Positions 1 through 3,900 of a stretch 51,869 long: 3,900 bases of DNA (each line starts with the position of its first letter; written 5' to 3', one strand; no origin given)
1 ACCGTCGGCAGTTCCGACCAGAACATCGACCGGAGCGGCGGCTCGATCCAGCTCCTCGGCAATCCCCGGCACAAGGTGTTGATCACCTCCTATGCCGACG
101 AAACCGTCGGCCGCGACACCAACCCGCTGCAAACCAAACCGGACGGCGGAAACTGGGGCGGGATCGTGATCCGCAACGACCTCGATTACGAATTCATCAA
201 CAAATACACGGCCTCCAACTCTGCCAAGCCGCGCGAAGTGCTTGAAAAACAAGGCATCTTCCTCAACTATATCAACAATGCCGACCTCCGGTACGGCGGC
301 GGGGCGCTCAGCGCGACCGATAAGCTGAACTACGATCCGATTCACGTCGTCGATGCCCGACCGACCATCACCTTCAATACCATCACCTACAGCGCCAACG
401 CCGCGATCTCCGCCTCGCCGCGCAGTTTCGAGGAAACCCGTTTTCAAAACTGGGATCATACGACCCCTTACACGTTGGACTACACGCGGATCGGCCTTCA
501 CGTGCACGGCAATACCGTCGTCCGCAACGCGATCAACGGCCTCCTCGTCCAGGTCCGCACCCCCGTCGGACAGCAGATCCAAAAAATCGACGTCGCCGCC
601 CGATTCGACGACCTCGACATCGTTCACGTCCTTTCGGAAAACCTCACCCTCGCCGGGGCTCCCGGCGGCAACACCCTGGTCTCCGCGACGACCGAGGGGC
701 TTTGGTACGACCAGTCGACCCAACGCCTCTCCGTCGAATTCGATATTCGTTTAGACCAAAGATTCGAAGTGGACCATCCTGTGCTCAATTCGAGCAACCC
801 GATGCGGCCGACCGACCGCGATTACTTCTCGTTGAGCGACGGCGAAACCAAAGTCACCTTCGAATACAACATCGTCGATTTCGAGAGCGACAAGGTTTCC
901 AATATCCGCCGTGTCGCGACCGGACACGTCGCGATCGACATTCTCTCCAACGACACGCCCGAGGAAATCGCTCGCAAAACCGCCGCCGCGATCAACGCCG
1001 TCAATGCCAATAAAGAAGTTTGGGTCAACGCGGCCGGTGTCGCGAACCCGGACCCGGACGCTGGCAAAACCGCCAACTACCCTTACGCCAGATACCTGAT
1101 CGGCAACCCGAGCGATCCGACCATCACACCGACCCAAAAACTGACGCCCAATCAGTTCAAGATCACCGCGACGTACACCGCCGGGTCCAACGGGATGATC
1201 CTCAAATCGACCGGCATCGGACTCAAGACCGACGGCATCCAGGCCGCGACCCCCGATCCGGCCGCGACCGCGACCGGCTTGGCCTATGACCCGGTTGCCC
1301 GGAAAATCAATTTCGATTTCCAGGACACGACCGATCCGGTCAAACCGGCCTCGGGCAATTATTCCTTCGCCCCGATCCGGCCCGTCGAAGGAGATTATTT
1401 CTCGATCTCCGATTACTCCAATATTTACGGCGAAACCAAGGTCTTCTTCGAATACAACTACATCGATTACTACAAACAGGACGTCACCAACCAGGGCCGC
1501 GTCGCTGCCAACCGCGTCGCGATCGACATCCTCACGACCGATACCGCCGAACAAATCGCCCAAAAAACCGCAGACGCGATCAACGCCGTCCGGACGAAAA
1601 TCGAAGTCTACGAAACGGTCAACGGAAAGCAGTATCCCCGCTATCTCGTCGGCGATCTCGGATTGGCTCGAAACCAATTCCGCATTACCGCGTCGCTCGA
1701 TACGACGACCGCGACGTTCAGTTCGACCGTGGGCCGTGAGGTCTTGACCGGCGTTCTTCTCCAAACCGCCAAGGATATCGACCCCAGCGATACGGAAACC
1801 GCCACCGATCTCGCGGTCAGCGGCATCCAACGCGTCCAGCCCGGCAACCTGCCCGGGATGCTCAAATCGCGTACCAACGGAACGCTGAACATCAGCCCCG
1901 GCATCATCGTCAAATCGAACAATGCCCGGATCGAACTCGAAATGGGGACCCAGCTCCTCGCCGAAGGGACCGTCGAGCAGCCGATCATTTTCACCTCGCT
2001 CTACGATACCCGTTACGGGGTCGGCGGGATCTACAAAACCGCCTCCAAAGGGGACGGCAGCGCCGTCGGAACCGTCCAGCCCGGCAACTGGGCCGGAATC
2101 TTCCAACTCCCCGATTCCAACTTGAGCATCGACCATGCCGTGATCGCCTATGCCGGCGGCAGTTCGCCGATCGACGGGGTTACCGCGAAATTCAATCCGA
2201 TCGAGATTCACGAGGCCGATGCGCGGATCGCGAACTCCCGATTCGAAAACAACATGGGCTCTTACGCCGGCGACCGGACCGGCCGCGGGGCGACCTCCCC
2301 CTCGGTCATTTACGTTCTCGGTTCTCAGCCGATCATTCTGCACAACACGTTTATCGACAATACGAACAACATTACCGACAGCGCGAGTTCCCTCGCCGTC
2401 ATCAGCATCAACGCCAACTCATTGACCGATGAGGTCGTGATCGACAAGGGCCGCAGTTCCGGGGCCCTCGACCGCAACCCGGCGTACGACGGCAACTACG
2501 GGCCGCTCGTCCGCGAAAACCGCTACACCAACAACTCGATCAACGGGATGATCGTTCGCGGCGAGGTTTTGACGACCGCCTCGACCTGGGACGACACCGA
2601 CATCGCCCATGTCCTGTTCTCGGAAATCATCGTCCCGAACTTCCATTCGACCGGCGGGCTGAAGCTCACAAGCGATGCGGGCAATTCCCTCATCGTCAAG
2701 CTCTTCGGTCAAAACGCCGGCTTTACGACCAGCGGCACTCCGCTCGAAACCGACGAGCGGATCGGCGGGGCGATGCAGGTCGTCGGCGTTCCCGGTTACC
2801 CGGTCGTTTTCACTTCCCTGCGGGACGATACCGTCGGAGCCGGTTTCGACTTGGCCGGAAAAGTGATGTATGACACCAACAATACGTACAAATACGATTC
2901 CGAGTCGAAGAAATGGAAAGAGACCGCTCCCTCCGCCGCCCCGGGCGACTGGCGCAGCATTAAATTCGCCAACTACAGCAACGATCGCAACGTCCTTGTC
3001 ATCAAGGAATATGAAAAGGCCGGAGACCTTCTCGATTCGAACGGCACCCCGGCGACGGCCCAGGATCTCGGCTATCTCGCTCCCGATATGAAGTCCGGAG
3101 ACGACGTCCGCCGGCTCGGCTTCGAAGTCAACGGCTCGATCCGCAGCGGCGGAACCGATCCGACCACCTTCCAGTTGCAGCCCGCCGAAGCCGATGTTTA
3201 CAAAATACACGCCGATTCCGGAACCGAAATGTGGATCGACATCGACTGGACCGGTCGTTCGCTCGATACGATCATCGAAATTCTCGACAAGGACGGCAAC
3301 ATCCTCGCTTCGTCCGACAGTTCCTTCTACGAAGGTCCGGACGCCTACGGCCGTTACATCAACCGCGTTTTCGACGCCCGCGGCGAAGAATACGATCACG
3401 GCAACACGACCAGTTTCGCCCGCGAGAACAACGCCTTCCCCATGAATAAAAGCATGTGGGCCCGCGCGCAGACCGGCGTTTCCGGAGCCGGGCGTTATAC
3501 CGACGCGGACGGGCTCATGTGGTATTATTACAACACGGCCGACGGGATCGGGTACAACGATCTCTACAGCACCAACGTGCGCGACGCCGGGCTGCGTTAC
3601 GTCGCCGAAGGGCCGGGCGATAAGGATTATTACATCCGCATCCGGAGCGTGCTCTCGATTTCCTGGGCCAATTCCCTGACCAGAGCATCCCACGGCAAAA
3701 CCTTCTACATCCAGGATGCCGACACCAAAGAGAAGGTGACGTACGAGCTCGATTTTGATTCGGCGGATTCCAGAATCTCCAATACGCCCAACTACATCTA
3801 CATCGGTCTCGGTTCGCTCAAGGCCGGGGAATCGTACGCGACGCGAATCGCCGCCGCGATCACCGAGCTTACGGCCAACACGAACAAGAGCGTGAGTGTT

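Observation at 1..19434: One uninterrupted ORF of >19.4 kb (>6,452 aa) still open at the window edge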

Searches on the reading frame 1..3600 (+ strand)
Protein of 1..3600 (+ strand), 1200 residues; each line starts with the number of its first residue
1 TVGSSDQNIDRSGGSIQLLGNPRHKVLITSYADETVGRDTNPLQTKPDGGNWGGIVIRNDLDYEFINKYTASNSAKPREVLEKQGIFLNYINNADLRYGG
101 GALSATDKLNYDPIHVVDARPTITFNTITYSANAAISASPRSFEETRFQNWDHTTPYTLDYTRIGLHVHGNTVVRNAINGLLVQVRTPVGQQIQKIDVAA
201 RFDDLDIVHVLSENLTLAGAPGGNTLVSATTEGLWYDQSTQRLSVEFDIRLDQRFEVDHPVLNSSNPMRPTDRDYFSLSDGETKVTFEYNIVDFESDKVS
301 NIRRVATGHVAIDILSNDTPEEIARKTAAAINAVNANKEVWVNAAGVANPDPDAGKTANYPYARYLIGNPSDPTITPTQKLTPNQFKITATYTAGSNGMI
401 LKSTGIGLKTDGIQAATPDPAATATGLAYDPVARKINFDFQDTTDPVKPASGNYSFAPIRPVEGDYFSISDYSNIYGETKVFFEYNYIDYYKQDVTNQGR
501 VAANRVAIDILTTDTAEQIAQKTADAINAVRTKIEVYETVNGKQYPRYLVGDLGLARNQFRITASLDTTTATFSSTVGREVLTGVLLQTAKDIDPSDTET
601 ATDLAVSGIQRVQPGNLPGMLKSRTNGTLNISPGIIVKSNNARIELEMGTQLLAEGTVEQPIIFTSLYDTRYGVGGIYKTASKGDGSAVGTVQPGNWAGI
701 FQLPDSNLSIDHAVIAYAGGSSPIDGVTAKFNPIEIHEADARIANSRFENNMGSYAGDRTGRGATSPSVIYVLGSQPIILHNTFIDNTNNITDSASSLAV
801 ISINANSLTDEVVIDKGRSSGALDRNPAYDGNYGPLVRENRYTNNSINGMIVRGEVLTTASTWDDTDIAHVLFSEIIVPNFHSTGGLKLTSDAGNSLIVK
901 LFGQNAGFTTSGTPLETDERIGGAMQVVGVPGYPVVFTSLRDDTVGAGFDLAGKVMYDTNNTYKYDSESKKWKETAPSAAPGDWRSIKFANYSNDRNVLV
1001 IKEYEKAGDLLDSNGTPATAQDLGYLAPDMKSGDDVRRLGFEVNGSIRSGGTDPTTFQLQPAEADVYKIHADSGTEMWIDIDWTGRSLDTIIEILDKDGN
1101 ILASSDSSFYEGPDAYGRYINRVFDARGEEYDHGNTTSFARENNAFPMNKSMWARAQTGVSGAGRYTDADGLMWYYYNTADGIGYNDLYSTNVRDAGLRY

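Call 12: find_homologous_proteins(query=window:1-3600:+, max_evalue=0.00001)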
Query window:1-3600:+ (1200 aa): 26 proteins with E <= 0.00001 among 8000 candidates.
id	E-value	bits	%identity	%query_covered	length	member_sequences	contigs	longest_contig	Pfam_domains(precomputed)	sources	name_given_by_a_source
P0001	0.0e+0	1099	57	62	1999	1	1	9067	-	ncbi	ncbi:MAG: hypothetical protein ACRC2T_13310, partial [Thermoguttaceae bacterium]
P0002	3.9e-197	676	49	42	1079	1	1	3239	-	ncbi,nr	ncbi:MAG: hypothetical protein KJZ87_20245, partial [Thermoguttaceae bacterium]|nr:hypothetical prot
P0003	3.1e-167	577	45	62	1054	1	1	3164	-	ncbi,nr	ncbi:MAG: hypothetical protein FWD31_12600, partial [Planctomycetaceae bacterium]|nr:hypothetical pr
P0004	2.3e-161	557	42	46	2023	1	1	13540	PF04151.22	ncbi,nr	ncbi:MAG TPA: hypothetical protein VL096_08565, partial [Pirellulaceae bacterium]|nr:hypothetical pr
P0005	5.6e-156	540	40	28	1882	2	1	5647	PF04151.22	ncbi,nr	ncbi:MAG TPA: NF038122 family metalloprotease, partial [Pirellulales bacterium]|nr:NF038122 family m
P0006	2.2e-153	531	42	49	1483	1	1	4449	-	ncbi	ncbi:MAG: hypothetical protein ABI557_04425, partial [Aureliella sp.]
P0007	1.9e-152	528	46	36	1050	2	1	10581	PF13229.13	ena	-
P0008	2.6e-152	527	46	41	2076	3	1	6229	PF04151.22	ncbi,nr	ncbi:MAG: DVUA0089 family protein, partial [Planctomycetaceae bacterium]|nr:DVUA0089 family protein 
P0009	4.0e-152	527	42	28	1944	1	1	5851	-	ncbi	ncbi:MAG: hypothetical protein ACKO38_02030, partial [Planctomycetota bacterium]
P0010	4.3e-145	503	45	42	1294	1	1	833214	-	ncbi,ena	-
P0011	3.1e-142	494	43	41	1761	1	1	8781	PF04151.22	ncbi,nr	ncbi:MAG: DVUA0089 family protein, partial [Planctomycetota bacterium]|nr:DVUA0089 family protein [P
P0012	1.8e-139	485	46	33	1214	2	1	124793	-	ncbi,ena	-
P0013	1.7e-136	475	45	30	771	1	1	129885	PF28492.1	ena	-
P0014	1.9e-133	465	42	32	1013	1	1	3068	-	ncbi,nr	ncbi:MAG TPA: hypothetical protein PLV92_11510, partial [Pirellulaceae bacterium]|nr:hypothetical pr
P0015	2.2e-132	461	46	28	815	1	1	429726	PF28492.1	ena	-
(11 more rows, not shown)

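Call 98: predict_structure(alignment_id=A8)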
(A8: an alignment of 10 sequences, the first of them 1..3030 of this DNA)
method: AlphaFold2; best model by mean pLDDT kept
length: 1010 residues; sequences in the alignment: 10
mean_pLDDT: 45.6   pTM: 0.34
mean pLDDT of the five models: 45.6, 44.7, 39.9, 39.8, 38.6
residues with pLDDT >= 90: 0; 70-90: 102; 50-70: 309; < 50: 599
segments of 3 or more residues with pLDDT < 50: 1-15, 31-52, 60-71, 77-88, 102-109, 143-164, 185-268, 295-303, 343-364, 366-381, 395-397, 406-408, 412-460, 473-478, 490-500, 568-641, 647-649, 667-697, 722-728, 755-764, 792-794, 806-812, 818-833, 854-886, 890-965, 970-1010
pLDDT, mean of each block of 10 residues (from residue 1): 25 46 60 37 34 54 43 46 44 65 42 65 68 63 39 33 49 58 48 36 29 24 23 31 29 23 35 65 68 48 55 68 74 70 42 36 43 35 61 55 50 31 24 32 30 40 55 48 61 40 64 67 77 62 58 56 57 37 20 24 20 23 28 41 48 66 57 35 33 47 70 71 45 72 80 48 57 73 71 56 56 47 40 59 64 44 20 29 45 36 27 23 25 29 31 30 48 39 27 24 24
secondary structure, 60 per line:
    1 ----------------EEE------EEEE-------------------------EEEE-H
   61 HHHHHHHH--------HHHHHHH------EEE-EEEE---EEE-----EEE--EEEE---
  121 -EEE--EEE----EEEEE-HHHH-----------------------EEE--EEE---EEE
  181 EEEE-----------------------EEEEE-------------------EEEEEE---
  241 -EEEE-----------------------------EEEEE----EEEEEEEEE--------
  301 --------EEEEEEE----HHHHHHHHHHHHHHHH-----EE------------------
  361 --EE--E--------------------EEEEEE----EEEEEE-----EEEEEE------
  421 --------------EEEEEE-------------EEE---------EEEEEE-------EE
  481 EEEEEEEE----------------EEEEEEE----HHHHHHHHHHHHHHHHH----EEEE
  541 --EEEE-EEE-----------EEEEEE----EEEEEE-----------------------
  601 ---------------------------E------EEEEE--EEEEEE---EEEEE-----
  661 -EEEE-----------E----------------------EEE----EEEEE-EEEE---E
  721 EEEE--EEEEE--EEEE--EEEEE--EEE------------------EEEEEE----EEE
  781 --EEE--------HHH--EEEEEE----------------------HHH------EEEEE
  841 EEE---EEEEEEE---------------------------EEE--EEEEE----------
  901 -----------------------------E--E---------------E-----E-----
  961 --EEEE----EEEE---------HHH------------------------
elements in order (helices of 4 or more, strands of 3 or more residues): E17-19 E26-29 E55-58 H60-68 H77-83 E90-92 E94-97 E101-103 E109-111 E114-117 E122-124 E127-129 E134-138 H140-143 E167-169 E172-174 E178-184 E208-212 E232-237 E242-245 E275-279 E284-292 E309-315 H320-335 E388-393 E398-403 E409-414 E435-440 E454-456 E466-471 E479-488 E505-511 H516-532 E537-540 E543-546 E548-550 E562-567 E572-577 E635-639 E642-647 E651-655 E662-665 E700-702 E707-711 E713-716 E720-724 E727-731 E734-737 E740-744 E747-749 E768-773 E778-780 E783-785 E799-804 E836-843 E847-853 E881-883 E886-890 E963-966 E971-974

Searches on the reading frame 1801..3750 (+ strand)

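Call 49: search_protein_families(library=pfam, proteins=[window:1801-3750:+], max_evalue=1)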
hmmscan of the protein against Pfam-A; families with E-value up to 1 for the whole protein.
window:1801-3750:+ (650 aa): 1 family
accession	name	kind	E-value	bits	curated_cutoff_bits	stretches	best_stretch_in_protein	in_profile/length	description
PF04151.21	PPC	-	0.00016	22.9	25.9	1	464-518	2-55/70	Bacterial pre-peptidase C-terminal domain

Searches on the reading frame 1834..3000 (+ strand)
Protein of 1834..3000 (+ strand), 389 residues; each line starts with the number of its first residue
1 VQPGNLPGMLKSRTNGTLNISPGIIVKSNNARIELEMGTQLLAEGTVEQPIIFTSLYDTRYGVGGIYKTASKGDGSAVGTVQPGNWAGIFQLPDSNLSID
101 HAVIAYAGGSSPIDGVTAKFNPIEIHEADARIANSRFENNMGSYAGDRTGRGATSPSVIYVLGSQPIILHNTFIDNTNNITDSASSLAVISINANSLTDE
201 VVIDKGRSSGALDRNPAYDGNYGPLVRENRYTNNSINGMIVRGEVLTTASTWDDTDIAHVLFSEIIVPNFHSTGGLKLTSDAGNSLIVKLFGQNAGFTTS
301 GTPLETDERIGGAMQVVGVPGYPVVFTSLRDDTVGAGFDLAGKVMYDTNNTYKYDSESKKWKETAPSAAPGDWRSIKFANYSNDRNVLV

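Call 108: search_protein_families(library=pfam, alignment_id=A9, max_evalue=0.1)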
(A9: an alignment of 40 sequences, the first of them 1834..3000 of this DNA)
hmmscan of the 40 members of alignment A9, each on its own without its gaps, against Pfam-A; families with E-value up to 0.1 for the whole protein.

A. member 1, window:1834-3000:+ (389 aa): 0 families

B. families by the number of members that match (of 40 scanned): 2 families
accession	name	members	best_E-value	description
PF13229.12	Beta_helix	17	0.00014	Right handed beta helix region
PF18678.6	AOC_like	1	0.012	Allene oxide cyclase barrel like domain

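Call 112: search_solved_structures(query=A9, max_evalue=1)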
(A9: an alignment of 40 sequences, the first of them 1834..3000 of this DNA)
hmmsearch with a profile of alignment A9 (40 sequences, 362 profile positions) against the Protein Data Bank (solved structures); distinct sequences matched with E-value up to 1: 0.
